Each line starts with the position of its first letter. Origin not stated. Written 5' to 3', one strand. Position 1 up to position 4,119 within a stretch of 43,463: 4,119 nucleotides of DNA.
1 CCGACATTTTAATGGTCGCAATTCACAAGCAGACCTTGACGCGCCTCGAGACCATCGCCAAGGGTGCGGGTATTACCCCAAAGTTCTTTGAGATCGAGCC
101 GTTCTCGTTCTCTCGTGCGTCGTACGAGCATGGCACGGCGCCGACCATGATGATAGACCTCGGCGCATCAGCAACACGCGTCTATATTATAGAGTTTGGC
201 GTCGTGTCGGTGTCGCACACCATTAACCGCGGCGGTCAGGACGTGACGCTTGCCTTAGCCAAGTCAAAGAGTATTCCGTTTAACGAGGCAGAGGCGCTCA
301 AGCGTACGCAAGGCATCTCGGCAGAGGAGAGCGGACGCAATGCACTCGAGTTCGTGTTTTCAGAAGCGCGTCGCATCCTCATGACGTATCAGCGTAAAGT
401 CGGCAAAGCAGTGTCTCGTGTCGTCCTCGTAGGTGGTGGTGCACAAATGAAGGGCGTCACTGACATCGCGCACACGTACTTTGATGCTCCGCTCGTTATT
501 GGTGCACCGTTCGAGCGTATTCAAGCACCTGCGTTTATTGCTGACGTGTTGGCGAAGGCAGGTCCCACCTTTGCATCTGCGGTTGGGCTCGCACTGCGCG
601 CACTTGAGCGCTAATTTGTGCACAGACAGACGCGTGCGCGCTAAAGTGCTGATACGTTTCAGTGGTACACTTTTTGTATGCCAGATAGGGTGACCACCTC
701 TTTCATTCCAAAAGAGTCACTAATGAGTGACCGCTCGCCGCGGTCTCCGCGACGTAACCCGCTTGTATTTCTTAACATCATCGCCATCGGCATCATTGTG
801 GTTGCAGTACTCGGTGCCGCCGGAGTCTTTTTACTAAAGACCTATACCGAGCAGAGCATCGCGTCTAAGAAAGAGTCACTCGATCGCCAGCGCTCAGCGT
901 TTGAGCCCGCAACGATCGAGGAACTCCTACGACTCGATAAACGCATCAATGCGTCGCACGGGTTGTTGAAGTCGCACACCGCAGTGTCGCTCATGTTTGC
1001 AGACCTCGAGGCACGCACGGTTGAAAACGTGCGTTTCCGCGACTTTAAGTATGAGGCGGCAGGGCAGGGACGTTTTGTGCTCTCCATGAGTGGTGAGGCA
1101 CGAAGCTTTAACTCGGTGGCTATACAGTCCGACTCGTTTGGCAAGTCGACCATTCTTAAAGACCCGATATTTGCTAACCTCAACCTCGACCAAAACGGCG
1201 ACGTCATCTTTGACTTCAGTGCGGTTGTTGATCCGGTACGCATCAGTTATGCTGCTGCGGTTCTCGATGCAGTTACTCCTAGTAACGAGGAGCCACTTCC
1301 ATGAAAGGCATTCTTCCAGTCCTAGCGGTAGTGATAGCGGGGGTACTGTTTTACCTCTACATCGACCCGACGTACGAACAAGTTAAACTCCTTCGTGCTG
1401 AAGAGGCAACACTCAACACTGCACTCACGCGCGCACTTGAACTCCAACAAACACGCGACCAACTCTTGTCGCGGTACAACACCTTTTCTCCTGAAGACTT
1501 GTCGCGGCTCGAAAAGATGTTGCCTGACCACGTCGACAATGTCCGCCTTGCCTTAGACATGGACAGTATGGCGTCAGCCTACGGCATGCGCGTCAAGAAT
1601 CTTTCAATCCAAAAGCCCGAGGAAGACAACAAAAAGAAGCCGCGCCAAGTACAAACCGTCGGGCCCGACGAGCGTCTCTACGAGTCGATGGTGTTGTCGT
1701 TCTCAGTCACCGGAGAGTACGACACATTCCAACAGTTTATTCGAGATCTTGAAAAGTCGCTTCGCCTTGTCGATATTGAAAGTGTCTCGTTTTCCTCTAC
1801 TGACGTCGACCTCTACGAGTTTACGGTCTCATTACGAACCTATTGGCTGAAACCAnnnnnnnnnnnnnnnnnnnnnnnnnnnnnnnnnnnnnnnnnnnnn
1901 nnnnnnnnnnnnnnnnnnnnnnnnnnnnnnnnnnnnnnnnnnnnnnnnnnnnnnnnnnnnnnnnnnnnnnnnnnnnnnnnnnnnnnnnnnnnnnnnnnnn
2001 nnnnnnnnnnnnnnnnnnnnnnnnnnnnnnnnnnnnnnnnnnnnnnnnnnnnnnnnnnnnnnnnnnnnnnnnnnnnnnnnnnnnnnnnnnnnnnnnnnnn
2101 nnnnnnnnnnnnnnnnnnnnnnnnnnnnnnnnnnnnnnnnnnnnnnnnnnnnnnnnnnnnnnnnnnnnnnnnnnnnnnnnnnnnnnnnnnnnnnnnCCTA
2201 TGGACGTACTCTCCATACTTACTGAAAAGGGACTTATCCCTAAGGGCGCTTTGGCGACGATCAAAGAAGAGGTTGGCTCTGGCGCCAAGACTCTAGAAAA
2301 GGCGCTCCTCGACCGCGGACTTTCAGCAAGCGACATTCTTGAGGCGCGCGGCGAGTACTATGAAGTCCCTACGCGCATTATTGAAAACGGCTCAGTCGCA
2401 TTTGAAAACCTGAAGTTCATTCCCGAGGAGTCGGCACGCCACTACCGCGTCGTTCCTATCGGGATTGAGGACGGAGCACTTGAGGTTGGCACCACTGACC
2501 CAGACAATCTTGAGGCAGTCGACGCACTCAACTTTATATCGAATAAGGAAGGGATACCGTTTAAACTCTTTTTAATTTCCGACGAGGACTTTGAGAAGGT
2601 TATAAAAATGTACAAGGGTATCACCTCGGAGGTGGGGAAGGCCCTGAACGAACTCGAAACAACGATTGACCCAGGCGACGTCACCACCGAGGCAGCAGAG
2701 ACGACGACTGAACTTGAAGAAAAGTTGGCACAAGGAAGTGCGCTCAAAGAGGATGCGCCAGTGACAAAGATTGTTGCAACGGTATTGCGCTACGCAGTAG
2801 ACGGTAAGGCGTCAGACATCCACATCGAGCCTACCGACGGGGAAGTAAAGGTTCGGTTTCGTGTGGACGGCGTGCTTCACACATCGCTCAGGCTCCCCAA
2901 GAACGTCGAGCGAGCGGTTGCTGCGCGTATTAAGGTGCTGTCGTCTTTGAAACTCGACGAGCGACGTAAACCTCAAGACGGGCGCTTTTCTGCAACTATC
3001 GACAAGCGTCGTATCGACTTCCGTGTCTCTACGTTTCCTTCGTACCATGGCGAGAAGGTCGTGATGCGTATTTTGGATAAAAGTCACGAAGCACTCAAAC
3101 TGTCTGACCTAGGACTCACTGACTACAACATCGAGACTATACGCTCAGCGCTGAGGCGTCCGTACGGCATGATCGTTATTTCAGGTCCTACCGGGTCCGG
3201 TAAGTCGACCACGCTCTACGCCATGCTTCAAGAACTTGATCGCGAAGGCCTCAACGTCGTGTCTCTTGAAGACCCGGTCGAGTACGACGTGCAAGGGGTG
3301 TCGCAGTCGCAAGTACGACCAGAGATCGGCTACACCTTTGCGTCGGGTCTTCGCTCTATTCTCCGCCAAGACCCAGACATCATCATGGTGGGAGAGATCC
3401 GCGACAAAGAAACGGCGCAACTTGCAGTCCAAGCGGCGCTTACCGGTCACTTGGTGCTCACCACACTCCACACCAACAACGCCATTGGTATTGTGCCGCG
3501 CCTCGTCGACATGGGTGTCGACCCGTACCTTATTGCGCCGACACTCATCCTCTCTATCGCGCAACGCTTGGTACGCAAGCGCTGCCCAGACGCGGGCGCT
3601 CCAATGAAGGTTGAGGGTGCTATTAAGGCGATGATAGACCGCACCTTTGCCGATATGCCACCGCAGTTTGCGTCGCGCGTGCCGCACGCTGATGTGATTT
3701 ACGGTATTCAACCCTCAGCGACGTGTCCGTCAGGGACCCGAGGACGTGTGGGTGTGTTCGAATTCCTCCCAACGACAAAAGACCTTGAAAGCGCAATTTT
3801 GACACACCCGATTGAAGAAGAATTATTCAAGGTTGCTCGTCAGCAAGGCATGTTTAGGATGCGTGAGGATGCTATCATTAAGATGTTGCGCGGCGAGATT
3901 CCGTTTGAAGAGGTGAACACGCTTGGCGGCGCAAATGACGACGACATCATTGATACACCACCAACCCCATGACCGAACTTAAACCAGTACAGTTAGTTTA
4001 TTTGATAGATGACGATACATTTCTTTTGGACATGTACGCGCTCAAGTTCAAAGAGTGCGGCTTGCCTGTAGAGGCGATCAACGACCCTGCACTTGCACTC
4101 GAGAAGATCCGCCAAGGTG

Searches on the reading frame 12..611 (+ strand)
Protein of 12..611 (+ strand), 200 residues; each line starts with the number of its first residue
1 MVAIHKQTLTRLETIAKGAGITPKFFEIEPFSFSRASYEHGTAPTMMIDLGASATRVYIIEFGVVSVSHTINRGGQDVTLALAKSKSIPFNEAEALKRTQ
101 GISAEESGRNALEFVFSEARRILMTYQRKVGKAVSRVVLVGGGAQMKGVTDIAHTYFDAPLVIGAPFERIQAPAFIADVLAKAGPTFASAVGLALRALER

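Call 59: search_protein_families(library=pfam, proteins=[window:12-611:+], max_evalue=0.01)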
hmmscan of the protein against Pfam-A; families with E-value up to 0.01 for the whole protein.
window:12-611:+ (200 aa): 4 families
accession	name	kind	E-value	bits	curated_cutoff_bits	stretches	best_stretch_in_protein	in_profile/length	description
PF14450.12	FtsA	-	2.7e-14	54.1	31.8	1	46-176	1-123/127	Cell division protein FtsA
PF11104.14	PilM_2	-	2.6e-13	50.1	27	1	7-197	136-339/340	Type IV pilus assembly protein PilM;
PF06723.19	MreB_Mbl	-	0.0026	17.1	27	0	44-81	146-183/327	MreB/Mbl protein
PF02782.22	FGGY_C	-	0.0068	16.6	27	0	104-152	120-168/198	FGGY family of carbohydrate kinases, C-terminal domain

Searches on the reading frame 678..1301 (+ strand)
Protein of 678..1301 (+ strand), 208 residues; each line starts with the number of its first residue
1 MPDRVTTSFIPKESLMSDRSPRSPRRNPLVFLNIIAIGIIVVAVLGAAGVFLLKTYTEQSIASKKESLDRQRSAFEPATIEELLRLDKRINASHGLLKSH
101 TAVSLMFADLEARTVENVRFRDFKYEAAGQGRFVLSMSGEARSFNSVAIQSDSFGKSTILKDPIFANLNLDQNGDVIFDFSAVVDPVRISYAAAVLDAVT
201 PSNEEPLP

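Call 59: search_protein_families(library=pfam, proteins=[window:678-1301:+], max_evalue=0.01)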
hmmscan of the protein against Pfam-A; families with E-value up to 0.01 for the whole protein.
window:678-1301:+ (208 aa): 1 family
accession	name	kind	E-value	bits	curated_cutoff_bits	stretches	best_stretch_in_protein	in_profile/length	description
PF05137.18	PilN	-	0.0016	18.9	22.8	1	106-181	2-73/78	Fimbrial assembly protein (PilN)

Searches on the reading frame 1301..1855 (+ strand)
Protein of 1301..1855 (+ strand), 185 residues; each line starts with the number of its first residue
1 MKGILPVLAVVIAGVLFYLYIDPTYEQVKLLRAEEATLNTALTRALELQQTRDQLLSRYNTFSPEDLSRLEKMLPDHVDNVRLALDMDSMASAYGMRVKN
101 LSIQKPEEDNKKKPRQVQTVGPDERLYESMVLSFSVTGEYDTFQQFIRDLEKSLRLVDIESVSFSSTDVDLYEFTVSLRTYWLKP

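Call 59: search_protein_families(library=pfam, proteins=[window:1301-1855:+], max_evalue=0.01)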
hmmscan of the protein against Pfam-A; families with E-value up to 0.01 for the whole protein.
window:1301-1855:+ (185 aa): 1 family
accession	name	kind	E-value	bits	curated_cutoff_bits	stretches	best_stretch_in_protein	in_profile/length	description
PF04350.18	PilO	-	8.4e-07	29.7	22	1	35-182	8-142/145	Pilus assembly protein, PilO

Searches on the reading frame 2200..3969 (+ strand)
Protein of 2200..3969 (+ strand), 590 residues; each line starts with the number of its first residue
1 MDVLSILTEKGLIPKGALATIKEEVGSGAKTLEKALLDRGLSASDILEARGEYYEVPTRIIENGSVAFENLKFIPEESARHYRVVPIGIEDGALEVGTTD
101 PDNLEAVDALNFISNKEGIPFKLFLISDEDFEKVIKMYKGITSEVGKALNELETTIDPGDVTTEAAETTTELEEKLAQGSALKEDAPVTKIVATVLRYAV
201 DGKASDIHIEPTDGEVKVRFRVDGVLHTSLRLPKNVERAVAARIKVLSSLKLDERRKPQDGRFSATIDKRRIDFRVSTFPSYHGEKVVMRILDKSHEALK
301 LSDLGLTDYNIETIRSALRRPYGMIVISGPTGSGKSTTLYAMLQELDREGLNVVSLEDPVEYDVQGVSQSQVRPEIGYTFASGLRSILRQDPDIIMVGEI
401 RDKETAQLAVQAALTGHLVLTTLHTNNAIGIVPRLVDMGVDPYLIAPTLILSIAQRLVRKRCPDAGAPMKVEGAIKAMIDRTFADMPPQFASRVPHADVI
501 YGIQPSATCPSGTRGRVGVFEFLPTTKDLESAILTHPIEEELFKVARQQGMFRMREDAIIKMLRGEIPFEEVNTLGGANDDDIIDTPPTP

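Call 18: search_protein_families(library=pfam, proteins=[window:2200-3969:+], max_evalue=0.001)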
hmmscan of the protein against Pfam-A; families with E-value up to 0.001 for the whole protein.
window:2200-3969:+ (590 aa): 7 families
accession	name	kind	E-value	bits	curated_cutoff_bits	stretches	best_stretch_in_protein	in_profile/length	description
PF00437.27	T2SSE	-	5.5e-119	397.5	24.9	1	183-573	3-369/370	Type II/IV secretion system protein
PF05157.20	MshEN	-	2.4e-13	50.3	23.1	1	63-140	10-85/90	MshEN domain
PF13191.12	AAA_16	-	7.7e-05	23.7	32.6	1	311-370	9-64/167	AAA ATPase domain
PF13401.12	AAA_22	-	0.00015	22.5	27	1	322-386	5-64/130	AAA domain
PF25199.1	nSTAND_NTPase5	-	0.0003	21.1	34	1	316-364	35-84/145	Novel STAND NTPase 5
PF20720.3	nSTAND3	-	0.00092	19.4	27.2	0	322-361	17-56/155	Novel STAND NTPase 3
PF13604.12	AAA_30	-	0.00095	19.4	27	0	312-355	8-51/191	AAA domain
